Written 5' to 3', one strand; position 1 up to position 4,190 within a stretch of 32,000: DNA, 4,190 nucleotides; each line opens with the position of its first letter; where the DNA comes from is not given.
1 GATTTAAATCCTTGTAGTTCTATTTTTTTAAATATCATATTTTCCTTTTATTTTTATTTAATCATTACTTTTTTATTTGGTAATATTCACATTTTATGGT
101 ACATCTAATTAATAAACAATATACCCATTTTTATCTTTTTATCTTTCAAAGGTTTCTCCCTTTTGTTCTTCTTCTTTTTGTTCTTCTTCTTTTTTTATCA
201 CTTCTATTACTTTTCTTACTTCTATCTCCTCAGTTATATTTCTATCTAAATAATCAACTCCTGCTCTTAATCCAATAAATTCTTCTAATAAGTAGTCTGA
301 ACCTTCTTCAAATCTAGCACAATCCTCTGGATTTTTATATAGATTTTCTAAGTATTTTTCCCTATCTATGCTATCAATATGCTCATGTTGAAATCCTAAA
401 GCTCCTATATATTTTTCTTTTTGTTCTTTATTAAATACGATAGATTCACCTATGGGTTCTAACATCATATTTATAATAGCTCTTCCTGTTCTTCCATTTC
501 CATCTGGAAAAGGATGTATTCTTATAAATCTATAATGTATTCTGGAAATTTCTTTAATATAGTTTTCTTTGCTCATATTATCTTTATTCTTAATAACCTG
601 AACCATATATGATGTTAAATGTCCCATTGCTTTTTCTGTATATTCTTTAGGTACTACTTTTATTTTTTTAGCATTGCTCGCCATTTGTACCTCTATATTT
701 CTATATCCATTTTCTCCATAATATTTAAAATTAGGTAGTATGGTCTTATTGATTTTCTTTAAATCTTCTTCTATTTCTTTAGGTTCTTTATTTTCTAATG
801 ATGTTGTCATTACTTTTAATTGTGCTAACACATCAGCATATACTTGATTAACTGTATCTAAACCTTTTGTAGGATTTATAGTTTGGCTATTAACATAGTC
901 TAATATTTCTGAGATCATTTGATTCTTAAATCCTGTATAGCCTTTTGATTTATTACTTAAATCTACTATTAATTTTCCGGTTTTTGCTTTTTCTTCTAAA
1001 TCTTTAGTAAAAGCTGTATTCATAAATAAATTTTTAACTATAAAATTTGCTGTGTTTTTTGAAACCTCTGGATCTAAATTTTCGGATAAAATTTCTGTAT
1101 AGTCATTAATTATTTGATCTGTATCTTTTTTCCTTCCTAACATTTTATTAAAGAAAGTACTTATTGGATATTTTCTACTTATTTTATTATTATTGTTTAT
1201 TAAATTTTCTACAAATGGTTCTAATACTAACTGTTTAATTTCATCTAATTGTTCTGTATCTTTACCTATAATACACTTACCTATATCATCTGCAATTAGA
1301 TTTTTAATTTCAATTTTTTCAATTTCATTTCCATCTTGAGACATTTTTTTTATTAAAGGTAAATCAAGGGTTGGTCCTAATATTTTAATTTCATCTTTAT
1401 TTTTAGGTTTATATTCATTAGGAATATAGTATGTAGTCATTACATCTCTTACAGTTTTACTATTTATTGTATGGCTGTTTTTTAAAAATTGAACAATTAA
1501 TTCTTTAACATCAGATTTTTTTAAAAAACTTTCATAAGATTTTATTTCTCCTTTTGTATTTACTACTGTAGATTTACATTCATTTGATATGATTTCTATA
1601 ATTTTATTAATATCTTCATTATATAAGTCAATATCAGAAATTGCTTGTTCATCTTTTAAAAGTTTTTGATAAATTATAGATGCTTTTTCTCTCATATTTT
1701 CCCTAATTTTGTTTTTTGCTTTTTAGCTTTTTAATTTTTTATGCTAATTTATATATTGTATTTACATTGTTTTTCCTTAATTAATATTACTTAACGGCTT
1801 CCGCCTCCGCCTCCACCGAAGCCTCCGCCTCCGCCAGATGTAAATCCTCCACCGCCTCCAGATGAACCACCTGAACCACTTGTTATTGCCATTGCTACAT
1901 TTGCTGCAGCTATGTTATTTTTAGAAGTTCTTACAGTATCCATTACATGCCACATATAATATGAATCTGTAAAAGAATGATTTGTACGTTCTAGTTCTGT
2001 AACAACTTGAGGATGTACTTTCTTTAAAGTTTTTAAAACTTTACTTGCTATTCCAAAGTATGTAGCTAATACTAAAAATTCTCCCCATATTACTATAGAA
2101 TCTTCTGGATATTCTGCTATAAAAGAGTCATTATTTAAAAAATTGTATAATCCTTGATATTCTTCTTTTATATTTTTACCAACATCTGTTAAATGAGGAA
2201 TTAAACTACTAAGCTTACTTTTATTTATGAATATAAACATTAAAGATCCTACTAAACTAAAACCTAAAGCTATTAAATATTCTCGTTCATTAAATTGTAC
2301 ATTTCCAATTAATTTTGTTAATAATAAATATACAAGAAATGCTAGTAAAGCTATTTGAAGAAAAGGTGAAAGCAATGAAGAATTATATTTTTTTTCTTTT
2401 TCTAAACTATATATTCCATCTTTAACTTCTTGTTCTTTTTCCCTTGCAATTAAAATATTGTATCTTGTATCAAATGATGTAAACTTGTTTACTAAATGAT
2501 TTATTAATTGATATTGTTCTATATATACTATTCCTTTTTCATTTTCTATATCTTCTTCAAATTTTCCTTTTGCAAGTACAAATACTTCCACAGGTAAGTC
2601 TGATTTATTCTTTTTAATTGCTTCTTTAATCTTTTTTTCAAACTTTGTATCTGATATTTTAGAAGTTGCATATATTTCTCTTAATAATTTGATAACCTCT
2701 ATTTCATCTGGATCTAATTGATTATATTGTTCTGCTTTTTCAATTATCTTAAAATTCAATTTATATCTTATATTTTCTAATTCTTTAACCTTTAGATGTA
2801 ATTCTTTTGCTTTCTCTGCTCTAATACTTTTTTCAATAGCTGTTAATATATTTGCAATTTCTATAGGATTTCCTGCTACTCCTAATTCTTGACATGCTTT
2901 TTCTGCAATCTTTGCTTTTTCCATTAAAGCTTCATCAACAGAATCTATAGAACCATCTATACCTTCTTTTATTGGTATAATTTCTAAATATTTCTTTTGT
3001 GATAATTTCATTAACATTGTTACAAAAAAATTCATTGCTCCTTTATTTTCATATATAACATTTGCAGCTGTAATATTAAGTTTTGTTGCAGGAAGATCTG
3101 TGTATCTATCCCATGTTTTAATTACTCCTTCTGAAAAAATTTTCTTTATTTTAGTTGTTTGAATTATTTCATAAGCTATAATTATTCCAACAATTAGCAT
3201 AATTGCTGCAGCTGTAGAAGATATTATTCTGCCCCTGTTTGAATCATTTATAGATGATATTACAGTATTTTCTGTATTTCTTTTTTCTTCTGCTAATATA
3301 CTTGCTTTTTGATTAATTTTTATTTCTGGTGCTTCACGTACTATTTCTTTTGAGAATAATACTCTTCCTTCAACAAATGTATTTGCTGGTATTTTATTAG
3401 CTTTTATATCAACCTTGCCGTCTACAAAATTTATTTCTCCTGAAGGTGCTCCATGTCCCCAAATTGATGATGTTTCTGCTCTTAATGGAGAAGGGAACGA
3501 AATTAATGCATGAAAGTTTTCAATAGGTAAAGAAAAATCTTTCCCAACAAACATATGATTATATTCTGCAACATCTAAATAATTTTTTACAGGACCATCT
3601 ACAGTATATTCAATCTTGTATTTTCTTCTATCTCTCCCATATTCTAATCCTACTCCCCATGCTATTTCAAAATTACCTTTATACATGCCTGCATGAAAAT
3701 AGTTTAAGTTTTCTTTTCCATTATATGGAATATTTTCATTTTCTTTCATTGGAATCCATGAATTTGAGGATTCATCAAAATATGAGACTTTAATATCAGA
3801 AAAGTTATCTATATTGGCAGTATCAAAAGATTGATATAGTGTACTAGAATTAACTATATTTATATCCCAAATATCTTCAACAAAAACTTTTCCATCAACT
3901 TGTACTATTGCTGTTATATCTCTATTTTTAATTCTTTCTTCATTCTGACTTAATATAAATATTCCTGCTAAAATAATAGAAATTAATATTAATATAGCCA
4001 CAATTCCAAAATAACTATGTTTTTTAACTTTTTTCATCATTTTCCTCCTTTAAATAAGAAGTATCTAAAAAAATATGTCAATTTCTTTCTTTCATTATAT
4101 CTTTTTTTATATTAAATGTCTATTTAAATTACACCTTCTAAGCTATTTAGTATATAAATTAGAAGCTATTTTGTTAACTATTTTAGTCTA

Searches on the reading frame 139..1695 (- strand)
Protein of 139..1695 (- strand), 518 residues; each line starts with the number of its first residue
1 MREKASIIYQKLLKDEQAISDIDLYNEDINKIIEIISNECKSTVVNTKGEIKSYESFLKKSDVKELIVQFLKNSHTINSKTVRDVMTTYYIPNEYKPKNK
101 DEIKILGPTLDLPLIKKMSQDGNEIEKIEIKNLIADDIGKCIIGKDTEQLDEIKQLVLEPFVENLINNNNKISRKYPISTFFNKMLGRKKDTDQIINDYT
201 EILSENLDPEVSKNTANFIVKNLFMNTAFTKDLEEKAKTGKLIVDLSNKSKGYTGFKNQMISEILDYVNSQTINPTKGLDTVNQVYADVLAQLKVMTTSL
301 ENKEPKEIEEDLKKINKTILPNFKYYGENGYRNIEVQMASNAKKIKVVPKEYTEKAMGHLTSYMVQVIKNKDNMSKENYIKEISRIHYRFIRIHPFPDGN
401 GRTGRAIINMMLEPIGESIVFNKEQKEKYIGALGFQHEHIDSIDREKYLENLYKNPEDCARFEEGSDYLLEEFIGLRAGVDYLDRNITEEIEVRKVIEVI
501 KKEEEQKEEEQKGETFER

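Call 7: search_protein_families(library=pfam, proteins=[window:139-1695:-], max_evalue=0.001)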
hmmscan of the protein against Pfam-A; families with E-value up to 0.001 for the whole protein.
window:139-1695:- (518 aa): 1 family
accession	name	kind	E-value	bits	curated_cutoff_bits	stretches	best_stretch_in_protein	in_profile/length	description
PF02661.23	Fic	-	1.2e-14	55.3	24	1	309-412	4-93/93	Fic/DOC family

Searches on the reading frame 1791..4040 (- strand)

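Call 7: search_protein_families(library=pfam, proteins=[window:1791-4040:-], max_evalue=0.001)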
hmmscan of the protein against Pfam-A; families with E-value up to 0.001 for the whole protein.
window:1791-4040:- (749 aa): 2 families
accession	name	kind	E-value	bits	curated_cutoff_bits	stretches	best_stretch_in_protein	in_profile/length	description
PF09972.14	DUF2207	-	6.7e-20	72.4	24.4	1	36-229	1-172/172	Predicted membrane protein (DUF2207) N-terminal domain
PF20990.2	DUF2207_C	-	5.7e-17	62.7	33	1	312-672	3-247/247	Predicted membrane protein (DUF2207) C-terminal domain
